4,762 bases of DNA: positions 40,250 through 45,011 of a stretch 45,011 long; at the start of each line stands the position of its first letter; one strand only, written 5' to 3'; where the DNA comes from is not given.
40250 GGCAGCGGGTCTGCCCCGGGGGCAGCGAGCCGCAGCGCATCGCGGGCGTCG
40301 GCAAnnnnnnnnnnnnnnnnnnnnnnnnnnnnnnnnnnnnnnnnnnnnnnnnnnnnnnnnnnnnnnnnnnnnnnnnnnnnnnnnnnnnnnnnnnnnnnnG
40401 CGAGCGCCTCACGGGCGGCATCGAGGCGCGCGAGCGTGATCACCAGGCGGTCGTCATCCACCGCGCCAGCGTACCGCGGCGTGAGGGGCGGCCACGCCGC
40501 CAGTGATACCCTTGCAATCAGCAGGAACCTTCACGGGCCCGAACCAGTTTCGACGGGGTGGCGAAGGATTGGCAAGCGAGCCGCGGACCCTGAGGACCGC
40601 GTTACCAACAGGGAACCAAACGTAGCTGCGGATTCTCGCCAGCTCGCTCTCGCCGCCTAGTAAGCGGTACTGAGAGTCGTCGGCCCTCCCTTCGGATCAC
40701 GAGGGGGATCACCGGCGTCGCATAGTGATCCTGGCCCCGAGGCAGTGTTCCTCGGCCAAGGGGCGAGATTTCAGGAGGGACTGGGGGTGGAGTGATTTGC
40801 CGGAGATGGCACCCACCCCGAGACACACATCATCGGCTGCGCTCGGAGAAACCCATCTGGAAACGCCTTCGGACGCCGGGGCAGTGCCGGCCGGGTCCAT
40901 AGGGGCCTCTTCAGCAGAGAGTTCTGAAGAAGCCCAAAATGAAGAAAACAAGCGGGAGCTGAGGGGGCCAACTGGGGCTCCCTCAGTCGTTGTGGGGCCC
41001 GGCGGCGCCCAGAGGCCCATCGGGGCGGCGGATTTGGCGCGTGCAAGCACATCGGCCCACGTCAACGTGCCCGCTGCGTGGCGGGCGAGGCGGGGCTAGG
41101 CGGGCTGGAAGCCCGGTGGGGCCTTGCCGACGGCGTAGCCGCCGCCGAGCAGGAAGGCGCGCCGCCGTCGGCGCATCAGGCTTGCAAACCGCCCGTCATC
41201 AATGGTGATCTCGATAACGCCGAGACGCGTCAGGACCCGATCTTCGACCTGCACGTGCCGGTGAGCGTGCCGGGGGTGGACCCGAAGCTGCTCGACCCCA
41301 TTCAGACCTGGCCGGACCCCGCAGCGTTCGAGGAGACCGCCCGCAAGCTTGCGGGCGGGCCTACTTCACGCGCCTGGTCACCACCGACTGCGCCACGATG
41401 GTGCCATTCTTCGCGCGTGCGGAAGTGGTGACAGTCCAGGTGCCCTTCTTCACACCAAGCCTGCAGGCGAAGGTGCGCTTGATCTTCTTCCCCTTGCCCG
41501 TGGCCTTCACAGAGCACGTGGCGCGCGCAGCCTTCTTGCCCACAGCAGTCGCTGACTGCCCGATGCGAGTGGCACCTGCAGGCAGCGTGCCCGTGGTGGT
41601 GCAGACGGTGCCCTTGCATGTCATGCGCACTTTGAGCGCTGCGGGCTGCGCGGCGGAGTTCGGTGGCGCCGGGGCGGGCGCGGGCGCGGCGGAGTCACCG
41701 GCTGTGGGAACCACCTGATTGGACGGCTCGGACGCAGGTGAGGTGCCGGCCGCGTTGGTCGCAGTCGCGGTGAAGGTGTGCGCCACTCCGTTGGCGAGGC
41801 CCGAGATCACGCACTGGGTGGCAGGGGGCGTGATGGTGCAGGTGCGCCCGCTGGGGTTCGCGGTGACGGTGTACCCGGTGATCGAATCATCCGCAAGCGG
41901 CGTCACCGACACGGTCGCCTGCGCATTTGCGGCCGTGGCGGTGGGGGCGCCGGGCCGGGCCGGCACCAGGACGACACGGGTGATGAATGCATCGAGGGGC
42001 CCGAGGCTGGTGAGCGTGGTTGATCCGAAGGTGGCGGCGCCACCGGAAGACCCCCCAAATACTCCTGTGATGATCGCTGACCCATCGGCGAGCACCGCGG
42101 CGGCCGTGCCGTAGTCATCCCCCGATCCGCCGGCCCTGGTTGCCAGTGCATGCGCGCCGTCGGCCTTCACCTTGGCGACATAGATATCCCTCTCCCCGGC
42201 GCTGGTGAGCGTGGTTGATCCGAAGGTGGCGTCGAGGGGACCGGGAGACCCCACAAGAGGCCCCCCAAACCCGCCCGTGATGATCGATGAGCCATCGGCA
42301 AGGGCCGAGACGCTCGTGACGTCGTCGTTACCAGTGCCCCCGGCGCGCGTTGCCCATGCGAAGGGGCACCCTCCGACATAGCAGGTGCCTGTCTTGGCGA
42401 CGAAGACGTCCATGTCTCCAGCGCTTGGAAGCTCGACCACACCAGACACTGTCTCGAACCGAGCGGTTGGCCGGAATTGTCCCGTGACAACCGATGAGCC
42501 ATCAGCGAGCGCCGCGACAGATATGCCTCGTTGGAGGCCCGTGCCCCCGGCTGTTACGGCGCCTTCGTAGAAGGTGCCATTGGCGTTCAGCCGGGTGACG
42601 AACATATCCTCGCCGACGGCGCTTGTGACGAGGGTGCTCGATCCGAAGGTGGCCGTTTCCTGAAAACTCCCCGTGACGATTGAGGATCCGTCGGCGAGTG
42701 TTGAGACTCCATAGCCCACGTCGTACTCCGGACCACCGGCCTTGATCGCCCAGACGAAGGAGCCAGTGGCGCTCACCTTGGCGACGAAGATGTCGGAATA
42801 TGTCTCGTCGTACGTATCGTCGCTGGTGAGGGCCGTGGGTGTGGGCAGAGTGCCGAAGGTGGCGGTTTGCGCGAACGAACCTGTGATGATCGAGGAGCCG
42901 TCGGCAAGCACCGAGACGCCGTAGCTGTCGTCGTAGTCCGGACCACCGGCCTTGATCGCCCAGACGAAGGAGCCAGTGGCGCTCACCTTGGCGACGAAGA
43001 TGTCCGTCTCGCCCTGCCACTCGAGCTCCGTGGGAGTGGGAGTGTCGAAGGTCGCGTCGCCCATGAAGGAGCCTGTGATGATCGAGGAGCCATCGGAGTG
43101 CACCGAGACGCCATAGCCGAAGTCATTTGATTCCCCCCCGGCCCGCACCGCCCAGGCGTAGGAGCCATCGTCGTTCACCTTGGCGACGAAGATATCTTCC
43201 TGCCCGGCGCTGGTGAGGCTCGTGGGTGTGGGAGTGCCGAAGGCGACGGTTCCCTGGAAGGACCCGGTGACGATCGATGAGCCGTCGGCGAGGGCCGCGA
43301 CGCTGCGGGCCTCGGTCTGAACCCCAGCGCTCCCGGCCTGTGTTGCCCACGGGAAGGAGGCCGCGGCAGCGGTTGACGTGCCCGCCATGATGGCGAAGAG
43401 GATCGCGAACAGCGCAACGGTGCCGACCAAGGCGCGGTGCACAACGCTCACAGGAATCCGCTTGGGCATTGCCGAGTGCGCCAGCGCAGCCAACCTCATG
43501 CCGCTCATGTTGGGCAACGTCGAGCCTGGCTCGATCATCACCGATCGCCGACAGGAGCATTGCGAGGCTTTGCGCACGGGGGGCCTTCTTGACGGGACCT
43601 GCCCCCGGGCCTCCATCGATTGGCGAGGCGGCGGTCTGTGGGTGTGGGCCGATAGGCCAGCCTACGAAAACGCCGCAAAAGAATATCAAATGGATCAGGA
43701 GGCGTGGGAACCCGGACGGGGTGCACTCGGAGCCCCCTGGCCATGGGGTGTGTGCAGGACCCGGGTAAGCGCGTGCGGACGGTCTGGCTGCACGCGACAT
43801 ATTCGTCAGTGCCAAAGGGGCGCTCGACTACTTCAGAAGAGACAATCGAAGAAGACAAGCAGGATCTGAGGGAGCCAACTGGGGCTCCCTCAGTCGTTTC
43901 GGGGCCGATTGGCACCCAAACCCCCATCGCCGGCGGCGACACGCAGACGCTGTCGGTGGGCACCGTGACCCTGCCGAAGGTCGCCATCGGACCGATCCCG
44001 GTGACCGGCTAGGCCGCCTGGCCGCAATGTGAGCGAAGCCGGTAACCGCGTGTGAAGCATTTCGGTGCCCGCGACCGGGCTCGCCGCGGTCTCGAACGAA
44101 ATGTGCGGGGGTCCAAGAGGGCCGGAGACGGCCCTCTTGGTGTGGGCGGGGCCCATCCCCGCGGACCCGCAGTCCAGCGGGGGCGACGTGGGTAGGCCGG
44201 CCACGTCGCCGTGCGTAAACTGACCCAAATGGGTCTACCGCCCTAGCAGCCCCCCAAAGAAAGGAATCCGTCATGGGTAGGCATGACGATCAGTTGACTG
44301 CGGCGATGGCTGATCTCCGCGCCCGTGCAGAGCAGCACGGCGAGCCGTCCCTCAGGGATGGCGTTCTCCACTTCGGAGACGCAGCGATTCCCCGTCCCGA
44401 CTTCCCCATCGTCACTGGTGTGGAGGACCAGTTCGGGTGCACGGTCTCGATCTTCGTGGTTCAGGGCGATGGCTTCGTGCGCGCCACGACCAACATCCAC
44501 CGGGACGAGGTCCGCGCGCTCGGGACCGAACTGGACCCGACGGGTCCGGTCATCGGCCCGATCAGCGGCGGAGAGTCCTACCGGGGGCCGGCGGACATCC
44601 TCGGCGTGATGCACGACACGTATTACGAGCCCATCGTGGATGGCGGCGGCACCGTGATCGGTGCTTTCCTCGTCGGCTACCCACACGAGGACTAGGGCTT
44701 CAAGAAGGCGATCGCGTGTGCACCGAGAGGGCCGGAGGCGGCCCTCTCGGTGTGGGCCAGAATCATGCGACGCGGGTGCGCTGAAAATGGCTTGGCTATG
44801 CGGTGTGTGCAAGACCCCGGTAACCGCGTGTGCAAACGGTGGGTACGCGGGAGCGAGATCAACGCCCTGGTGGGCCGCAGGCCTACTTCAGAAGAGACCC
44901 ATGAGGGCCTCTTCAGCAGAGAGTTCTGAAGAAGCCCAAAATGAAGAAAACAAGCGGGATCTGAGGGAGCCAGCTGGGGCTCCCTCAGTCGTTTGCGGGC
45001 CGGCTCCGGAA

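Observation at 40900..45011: Accessory mosaic starting at the exact 3' end of the tmRNA gene: candidate ssrA-targeted island or cassette array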

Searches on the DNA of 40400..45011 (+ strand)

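Call 7: search_rna_families(source=window, start=40400, end=45011, threshold=evalue, max_evalue=1)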
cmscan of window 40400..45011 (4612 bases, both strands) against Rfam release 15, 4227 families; matches with E-value up to 1: 1.
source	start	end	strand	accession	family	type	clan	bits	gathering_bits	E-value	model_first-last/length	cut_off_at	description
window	40535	40902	+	RF00023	tmRNA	Gene;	CL00001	87.1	47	1.5e-33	1-374/374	no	transfer-messenger RNA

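Call 58: search_dna_similar(query=window:44751-45011:+, collection=plasmids, mode=distant, max_evalue=0.001, max_rows=10)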
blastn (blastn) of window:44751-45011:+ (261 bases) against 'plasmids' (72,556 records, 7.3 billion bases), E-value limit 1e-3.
No match.

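Call 59: search_dna_similar(query=window:44751-45011:+, collection=phages, mode=distant, max_evalue=0.001, max_rows=10)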
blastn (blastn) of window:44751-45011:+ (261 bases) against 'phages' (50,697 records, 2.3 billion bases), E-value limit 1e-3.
No match.

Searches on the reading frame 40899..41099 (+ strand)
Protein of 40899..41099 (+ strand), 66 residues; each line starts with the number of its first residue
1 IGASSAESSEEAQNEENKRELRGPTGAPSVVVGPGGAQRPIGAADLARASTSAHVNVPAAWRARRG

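Call 8: search_protein_families(library=pfam, max_evalue=0.01, proteins=[window:40899-41099:+])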
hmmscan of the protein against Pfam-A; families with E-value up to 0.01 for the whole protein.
window:40899-41099:+ (66 aa): 0 families

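Call 9: search_protein_families(library=ncbifam, max_evalue=0.01, proteins=[window:40899-41099:+])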
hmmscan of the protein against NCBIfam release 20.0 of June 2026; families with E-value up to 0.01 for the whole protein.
window:40899-41099:+ (66 aa): 0 families

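Call 77: search_protein_families(library=phrogs, max_evalue=0.001, proteins=[window:40899-41099:+])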
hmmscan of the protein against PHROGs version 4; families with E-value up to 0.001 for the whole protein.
window:40899-41099:+ (66 aa): 0 families

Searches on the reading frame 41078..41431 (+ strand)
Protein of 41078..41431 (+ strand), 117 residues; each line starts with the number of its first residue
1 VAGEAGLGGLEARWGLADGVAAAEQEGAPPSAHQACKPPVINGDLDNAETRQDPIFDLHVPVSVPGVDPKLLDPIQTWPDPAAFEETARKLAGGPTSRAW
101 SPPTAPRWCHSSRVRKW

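Call 8: search_protein_families(library=pfam, max_evalue=0.01, proteins=[window:41078-41431:+])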
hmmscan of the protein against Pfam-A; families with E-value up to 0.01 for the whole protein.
window:41078-41431:+ (117 aa): 1 family
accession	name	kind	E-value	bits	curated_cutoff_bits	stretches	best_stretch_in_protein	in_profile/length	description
PF01293.25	PEPCK_ATP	-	0.0036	16.5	26.5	1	40-68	435-463/465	Phosphoenolpyruvate carboxykinase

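Call 9: search_protein_families(library=ncbifam, max_evalue=0.01, proteins=[window:41078-41431:+])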
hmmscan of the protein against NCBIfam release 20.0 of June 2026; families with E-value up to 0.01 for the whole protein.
window:41078-41431:+ (117 aa): 6 families
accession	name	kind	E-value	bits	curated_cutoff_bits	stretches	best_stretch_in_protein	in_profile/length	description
NF006822.0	PRK09344.1-4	equivalog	8.6e-15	54.2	806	1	34-92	449-507/537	phosphoenolpyruvate carboxykinase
TIGR00224.1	pckA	equivalog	1.8e-12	46.9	590.05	1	39-93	454-508/532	phosphoenolpyruvate carboxykinase (ATP)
NF006820.0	PRK09344.1-2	subfamily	7.5e-12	44.6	636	1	40-92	451-503/529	phosphoenolpyruvate carboxykinase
NF006819.0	PRK09344.1-1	subfamily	1.3e-11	44.1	745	1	36-92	456-512/538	phosphoenolpyruvate carboxykinase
NF006823.0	PRK09344.1-5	equivalog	3.9e-11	42.3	815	1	39-93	437-491/513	phosphoenolpyruvate carboxykinase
NF006821.0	PRK09344.1-3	subfamily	8.5e-05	21.3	369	1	47-92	455-500/525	phosphoenolpyruvate carboxykinase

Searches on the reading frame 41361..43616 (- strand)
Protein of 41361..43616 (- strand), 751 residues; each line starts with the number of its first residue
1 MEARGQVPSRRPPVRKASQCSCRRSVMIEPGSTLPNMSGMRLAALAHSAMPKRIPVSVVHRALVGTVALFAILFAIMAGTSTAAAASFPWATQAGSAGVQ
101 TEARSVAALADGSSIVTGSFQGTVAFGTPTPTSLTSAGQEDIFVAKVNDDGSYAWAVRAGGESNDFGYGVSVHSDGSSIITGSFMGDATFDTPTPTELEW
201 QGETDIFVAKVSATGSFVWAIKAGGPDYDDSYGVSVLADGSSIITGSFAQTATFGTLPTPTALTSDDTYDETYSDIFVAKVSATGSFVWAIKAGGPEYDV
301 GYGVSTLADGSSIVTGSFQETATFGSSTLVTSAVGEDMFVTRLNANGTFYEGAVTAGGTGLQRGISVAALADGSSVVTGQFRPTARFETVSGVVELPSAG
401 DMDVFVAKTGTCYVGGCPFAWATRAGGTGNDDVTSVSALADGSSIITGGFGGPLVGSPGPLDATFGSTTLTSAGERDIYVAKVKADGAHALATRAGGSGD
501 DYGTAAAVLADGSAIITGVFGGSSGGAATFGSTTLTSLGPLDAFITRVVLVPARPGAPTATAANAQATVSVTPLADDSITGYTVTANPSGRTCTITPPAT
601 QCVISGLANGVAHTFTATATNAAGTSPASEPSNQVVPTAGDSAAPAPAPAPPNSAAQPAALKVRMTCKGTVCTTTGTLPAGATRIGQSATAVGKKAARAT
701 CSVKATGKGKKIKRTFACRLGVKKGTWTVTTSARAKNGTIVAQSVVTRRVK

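Call 8: search_protein_families(library=pfam, max_evalue=0.01, proteins=[window:41361-43616:-])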
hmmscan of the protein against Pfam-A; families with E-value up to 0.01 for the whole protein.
window:41361-43616:- (751 aa): 1 family
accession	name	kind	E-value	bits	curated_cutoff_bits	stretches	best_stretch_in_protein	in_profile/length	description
PF00041.27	fn3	-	8.3e-07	29.6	25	1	566-634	15-83/84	Fibronectin type III domain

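Call 9: search_protein_families(library=ncbifam, max_evalue=0.01, proteins=[window:41361-43616:-])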
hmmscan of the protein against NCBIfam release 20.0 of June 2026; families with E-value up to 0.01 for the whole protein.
window:41361-43616:- (751 aa): 2 families
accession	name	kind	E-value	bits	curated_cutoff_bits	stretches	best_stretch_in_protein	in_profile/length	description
NF047494.1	Lepto_SBBP_lipo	equivalog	2.9e-09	36.1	400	1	90-186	118-209/466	SBBP repeat beta-propeller lipoprotein, LipL53 family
TIGR02608.1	delta_60_rpt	domain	1e-05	25.3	76.5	0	299-348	1-39/55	delta-60 repeat domain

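Call 77: search_protein_families(library=phrogs, max_evalue=0.001, proteins=[window:41361-43508:-])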
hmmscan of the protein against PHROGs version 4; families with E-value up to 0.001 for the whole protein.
window:41361-43508:- (715 aa): 0 families
